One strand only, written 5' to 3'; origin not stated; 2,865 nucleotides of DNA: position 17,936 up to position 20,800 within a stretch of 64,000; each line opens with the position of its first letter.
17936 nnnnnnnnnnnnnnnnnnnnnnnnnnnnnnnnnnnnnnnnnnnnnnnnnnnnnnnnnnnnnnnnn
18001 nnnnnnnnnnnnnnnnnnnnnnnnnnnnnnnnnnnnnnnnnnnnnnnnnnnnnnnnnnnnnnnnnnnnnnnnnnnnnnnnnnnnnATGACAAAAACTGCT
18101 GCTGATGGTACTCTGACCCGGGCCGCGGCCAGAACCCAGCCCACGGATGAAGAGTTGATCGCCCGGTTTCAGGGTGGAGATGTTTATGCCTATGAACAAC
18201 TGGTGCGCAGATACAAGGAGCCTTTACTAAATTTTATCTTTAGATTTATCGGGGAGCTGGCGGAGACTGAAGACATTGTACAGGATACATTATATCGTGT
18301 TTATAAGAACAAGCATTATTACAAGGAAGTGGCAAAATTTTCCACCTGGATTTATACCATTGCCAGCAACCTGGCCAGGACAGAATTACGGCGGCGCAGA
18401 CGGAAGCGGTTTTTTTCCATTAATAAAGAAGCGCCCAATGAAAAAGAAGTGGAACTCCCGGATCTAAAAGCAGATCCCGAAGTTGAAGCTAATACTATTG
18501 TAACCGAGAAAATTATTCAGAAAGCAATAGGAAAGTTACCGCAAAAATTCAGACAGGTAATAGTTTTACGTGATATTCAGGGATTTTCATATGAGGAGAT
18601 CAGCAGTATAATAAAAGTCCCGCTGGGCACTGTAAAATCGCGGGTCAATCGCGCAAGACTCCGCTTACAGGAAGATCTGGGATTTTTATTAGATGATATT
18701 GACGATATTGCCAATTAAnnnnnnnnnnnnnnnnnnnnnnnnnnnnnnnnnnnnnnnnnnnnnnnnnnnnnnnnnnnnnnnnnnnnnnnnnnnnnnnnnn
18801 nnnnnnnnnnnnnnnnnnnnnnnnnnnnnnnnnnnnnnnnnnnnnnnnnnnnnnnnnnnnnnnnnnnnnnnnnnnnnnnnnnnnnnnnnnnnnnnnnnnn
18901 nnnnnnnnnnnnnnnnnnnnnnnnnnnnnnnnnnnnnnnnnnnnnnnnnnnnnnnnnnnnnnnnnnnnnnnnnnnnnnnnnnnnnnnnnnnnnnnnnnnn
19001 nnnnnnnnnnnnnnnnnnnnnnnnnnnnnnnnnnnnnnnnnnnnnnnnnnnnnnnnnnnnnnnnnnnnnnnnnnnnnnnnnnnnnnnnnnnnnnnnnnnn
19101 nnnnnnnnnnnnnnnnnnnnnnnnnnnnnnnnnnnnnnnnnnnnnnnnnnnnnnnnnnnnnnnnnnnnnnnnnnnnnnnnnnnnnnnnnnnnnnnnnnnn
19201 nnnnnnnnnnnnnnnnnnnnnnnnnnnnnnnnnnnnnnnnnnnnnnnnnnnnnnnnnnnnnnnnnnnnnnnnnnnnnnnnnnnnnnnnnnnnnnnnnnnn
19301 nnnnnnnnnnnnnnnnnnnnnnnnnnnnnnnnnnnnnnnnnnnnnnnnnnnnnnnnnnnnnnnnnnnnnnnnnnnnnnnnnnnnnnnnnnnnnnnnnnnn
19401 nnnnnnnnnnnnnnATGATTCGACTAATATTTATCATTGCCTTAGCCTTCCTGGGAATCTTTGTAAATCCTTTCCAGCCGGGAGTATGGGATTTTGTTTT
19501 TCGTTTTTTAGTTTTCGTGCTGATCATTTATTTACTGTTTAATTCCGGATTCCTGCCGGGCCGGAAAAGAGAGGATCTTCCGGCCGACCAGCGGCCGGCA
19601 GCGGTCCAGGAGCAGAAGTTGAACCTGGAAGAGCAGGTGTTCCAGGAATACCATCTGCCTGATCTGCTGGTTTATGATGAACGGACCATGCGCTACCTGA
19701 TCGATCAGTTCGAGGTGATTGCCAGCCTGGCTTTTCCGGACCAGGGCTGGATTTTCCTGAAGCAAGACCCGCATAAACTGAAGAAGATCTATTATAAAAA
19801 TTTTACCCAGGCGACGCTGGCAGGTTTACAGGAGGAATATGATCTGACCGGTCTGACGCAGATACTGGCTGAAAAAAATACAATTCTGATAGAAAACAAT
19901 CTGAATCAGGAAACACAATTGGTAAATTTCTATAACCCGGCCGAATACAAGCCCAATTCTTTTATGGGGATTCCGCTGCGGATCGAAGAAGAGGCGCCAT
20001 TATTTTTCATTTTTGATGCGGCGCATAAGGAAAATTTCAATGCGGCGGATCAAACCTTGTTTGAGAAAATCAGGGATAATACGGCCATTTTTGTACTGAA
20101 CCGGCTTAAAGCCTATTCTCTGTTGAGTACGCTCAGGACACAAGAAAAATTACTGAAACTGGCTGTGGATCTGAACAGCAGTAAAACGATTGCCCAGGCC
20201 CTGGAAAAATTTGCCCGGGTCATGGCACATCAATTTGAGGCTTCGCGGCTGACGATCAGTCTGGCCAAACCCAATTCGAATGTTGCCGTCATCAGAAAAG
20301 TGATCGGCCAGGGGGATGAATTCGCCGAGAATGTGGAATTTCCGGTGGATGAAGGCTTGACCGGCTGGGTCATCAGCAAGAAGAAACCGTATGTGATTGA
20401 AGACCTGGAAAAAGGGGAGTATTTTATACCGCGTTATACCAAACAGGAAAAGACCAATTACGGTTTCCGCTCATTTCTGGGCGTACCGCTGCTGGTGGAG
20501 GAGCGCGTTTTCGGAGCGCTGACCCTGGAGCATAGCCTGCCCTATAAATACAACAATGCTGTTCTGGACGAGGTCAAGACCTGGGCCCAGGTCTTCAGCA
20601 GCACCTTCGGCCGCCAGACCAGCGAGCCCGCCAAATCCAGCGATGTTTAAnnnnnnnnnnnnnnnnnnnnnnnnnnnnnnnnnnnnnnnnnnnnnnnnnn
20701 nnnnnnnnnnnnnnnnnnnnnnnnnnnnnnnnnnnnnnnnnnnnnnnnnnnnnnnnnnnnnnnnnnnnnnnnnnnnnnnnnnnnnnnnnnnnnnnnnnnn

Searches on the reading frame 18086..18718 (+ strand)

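Call 66: search_protein_families(library=pfam, proteins=[window:18086-18718:+], max_evalue=0.001)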
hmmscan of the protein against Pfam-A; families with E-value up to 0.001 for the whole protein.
window:18086-18718:+ (210 aa): 5 families
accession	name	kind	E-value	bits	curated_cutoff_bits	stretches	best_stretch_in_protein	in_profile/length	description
PF08281.18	Sigma70_r4_2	-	9.8e-16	57.6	25.7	1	143-194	3-54/54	Sigma-70, region 4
PF04542.20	Sigma70_r2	-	4e-15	55.8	24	1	39-106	1-70/71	Sigma-70 region 2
PF04545.22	Sigma70_r4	-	3.3e-12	46.2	24.1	1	147-196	1-50/50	Sigma-70, region 4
PF07638.17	Sigma70_ECF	-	2.6e-05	24.6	21.1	1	23-197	6-182/185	ECF sigma factor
PF25787.1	HTH_SB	-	0.00073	19.7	43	0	151-186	7-42/53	Sleeping Beauty transposase HTH domain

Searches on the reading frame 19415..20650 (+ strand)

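Call 3: search_protein_families(library=pfam, proteins=[window:19415-20650:+], max_evalue=0.01)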
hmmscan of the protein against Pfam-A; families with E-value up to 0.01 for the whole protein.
window:19415-20650:+ (411 aa): 3 families
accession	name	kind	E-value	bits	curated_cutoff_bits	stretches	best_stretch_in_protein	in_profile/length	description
PF01590.32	GAF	-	3.5e-16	60.4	22.4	1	261-379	4-114/133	GAF domain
PF13185.12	GAF_2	-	6.4e-15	56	28.6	2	298-385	39-122/136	GAF domain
PF13492.12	GAF_3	-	9.1e-08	33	27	1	259-393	2-122/129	GAF domain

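Call 4: search_protein_families(library=ncbifam, proteins=[window:19415-20650:+], max_evalue=0.01)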
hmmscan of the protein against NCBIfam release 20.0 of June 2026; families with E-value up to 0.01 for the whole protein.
window:19415-20650:+ (411 aa): 4 families
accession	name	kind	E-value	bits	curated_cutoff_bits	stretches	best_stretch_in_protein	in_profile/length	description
TIGR01817.1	nifA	equivalog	1.8e-12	46.8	528.85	1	245-374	6-131/534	nif-specific transcriptional activator NifA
NF008283.0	PRK11061.1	equivalog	0.00018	19.9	583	1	253-381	12-137/748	phosphoenolpyruvate--protein phosphotransferase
NF041673.1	transregRamA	equivalog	0.0014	17.8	500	1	292-394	41-142/280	acetate metabolism transcriptional regulator RamA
NF003451.0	PRK05022.1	equivalog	0.0035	16.1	476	0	352-398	113-159/512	nitric oxide reductase transcriptional regulator NorR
